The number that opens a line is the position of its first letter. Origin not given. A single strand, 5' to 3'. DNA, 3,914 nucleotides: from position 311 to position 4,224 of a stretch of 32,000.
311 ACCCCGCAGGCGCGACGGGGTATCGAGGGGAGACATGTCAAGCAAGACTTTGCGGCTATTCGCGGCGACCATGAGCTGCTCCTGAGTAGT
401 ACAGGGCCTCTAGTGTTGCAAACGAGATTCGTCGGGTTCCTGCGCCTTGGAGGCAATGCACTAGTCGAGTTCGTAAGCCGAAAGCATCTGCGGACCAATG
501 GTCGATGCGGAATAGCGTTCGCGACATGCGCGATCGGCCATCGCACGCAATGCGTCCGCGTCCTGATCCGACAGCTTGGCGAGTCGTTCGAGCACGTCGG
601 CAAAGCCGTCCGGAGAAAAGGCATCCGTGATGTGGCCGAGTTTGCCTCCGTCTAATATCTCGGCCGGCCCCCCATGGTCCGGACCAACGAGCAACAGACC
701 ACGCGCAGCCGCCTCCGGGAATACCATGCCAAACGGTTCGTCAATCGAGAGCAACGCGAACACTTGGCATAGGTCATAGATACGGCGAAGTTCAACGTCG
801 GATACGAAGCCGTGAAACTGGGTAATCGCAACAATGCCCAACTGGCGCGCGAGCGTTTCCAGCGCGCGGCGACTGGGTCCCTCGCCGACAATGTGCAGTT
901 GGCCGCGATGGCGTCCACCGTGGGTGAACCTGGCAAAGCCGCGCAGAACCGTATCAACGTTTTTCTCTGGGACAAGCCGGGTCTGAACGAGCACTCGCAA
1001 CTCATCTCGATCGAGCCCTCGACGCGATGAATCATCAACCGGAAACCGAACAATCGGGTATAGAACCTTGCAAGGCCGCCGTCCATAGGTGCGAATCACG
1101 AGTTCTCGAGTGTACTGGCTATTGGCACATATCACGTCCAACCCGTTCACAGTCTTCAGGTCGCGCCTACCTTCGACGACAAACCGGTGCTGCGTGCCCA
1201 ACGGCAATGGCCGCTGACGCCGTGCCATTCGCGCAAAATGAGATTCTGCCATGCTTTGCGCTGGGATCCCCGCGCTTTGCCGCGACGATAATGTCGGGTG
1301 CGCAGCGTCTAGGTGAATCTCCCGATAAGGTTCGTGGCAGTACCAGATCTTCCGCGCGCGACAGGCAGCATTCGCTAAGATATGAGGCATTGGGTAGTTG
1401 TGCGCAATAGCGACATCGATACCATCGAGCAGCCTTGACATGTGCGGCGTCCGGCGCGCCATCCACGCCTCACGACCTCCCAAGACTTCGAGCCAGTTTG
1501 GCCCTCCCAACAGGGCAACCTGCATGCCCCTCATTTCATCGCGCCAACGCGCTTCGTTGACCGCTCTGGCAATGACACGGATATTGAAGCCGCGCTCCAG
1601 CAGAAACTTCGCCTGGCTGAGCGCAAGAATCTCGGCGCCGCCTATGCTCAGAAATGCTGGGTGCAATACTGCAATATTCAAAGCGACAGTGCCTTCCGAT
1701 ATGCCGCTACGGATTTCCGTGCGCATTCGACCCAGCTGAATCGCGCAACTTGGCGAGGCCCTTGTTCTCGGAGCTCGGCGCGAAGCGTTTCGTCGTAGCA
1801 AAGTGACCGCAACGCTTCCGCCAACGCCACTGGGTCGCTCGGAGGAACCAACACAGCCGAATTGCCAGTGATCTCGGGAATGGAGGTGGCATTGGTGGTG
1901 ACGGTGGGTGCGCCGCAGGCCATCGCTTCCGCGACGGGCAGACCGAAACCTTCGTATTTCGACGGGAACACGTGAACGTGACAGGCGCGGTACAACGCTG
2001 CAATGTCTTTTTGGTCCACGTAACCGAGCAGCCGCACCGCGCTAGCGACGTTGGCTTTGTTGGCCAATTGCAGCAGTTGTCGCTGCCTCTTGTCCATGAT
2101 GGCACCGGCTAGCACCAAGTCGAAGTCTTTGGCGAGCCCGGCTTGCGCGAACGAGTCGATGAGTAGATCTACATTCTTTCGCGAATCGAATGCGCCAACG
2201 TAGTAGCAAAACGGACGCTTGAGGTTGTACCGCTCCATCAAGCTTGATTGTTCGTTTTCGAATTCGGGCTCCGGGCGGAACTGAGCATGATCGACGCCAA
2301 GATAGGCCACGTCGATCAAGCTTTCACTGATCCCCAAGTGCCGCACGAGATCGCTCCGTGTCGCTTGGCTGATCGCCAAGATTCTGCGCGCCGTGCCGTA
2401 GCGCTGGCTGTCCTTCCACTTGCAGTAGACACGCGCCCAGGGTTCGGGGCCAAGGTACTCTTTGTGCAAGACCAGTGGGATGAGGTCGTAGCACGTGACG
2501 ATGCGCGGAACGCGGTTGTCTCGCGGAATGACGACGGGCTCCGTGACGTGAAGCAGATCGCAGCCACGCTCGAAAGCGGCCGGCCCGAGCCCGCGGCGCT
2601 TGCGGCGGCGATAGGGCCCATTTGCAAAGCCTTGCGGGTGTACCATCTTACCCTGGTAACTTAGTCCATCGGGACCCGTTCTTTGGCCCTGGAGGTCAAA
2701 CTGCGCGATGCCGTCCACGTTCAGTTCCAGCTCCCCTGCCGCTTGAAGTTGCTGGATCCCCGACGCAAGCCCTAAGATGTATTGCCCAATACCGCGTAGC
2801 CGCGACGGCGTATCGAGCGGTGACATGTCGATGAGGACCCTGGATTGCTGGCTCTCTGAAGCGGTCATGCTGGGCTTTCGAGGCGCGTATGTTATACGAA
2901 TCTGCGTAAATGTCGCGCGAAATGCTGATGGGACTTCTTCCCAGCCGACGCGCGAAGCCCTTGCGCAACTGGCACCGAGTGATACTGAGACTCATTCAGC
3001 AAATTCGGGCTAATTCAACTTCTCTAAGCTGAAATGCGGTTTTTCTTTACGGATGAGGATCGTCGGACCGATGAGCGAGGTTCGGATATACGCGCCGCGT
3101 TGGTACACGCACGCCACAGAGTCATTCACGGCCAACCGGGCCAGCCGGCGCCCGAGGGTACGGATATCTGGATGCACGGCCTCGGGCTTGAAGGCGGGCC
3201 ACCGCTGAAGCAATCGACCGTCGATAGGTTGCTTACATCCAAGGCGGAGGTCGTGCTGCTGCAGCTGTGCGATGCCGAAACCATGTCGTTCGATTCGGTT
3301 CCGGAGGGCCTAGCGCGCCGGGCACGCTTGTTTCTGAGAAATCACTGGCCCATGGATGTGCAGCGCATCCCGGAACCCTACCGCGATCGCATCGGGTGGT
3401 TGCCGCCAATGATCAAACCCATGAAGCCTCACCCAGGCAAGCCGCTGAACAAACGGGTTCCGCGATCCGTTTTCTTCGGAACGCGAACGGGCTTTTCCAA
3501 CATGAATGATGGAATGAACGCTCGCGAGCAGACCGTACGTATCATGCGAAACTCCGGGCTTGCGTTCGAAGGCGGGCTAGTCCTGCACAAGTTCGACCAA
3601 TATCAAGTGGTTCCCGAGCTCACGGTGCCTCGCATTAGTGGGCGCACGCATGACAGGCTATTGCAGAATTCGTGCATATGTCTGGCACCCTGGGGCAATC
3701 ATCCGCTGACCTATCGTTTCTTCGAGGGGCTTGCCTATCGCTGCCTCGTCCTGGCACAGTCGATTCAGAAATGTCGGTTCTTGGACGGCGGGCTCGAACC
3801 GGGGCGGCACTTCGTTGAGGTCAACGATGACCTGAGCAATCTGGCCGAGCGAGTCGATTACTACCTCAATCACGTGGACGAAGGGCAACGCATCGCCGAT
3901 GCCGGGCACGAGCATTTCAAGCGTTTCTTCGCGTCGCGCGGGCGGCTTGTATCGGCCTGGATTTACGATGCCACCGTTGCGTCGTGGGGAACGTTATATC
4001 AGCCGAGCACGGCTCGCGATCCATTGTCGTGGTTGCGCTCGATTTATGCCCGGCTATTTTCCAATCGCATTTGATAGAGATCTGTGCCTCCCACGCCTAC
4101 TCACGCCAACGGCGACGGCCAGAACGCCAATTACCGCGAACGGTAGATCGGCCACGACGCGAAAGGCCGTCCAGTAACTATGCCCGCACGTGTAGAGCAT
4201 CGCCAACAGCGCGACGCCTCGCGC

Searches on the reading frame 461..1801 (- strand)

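Call 46: search_protein_families(library=pfam, proteins=[window:461-1801:-], max_evalue=0.001)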
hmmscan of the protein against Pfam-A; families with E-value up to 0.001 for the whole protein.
window:461-1801:- (446 aa): 4 families
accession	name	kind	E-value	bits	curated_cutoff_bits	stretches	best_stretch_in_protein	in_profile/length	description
PF00534.26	Glycos_transf_1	-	5.9e-26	91.5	26.4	1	262-413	10-161/172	Glycosyl transferases group 1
PF13692.12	Glyco_trans_1_4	-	1.1e-19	71.5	27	1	270-408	4-140/142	Glycosyl transferases group 1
PF13439.12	Glyco_transf_4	-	2.8e-12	47.5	28.5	1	53-249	1-164/170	Glycosyltransferase Family 4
PF20706.3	GT4-conflict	-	6.8e-06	25.7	26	1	236-386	166-323/385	Family 4 Glycosyltransferase in conflict systems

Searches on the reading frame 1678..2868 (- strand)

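Call 46: search_protein_families(library=pfam, proteins=[window:1678-2868:-], max_evalue=0.001)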
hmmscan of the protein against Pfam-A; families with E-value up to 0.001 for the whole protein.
window:1678-2868:- (396 aa): 6 families
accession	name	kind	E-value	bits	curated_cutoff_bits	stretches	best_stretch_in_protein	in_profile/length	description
PF00534.26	Glycos_transf_1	-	6.8e-35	120.6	26.4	1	215-372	12-171/172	Glycosyl transferases group 1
PF13692.12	Glyco_trans_1_4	-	1.8e-31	109.7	27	1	220-357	3-140/142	Glycosyl transferases group 1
PF20706.3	GT4-conflict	-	1.4e-11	44.4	26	1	195-327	175-313/385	Family 4 Glycosyltransferase in conflict systems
PF13439.12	Glyco_transf_4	-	1.2e-10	42.1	28.5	1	73-195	43-169/170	Glycosyltransferase Family 4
PF13524.12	Glyco_trans_1_2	-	1e-07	32.4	25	1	268-376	27-132/144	Glycosyl transferase-like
PF05693.19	Glycogen_syn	-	0.0001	21.5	27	1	289-328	463-502/639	Glycogen synthase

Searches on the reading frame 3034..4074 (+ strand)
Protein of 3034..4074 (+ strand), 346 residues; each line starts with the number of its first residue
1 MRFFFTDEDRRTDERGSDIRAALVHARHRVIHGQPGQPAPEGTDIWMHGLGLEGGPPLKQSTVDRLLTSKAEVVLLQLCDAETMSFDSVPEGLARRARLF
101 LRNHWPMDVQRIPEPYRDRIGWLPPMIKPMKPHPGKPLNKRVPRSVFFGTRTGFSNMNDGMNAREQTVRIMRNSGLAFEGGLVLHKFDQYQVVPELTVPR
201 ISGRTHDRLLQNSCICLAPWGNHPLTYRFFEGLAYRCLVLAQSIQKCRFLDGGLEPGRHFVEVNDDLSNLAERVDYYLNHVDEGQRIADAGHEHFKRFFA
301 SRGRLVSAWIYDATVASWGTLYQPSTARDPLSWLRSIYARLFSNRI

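Call 46: search_protein_families(library=pfam, proteins=[window:3034-4074:+], max_evalue=0.001)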
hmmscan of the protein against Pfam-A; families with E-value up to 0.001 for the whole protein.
window:3034-4074:+ (346 aa): 2 families
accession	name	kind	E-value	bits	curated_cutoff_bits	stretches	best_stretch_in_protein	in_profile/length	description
PF13524.12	Glyco_trans_1_2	-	1.3e-09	38.6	25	1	198-304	32-138/144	Glycosyl transferase-like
PF05686.18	Glyco_transf_90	-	6.3e-05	22.5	24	1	234-297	236-301/396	Glycosyl transferase family 90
